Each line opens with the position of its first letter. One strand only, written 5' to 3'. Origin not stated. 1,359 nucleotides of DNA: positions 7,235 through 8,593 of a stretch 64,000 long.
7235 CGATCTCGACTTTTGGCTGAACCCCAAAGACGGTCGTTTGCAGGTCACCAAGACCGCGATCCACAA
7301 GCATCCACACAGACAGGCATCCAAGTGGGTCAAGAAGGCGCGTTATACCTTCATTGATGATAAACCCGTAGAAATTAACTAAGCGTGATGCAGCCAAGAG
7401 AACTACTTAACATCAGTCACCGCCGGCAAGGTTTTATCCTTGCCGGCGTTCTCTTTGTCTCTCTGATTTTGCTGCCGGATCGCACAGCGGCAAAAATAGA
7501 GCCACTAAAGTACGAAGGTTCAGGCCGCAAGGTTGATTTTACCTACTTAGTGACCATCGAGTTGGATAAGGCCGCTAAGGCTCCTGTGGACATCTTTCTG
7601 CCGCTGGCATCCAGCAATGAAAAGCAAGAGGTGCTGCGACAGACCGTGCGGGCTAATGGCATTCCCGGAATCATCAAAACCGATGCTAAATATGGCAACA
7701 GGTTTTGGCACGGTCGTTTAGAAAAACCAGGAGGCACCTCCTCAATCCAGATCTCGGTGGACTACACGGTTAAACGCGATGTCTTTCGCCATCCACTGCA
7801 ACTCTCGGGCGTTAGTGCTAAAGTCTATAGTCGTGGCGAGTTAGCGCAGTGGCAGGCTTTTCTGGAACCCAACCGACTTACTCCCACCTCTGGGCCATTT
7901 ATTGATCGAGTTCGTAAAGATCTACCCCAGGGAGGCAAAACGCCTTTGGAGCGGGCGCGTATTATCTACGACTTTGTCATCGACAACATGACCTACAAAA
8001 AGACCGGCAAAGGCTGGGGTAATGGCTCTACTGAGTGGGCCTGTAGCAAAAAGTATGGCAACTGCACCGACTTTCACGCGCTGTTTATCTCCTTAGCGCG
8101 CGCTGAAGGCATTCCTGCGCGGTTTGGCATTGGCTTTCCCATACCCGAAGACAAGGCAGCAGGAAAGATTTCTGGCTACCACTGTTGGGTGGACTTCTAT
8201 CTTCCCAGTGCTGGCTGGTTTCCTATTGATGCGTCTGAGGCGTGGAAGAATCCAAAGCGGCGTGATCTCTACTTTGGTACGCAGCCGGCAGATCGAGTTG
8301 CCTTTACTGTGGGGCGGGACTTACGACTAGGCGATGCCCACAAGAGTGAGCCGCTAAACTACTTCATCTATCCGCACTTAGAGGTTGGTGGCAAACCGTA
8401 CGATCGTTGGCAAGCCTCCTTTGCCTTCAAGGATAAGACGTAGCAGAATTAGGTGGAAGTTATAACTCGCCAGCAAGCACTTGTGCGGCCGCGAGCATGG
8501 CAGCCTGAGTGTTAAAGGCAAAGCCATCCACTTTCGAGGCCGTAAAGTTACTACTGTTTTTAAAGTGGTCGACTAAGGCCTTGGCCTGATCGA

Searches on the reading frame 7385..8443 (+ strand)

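Call 54: search_protein_families(library=pfam, proteins=[window:7385-8443:+], max_evalue=0.00001)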
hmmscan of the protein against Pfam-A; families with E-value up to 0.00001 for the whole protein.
window:7385-8443:+ (352 aa): 1 family
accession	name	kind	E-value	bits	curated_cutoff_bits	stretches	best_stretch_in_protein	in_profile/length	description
PF01841.26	Transglut_core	-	4.6e-27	94.9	23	1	178-283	5-108/108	Transglutaminase-like superfamily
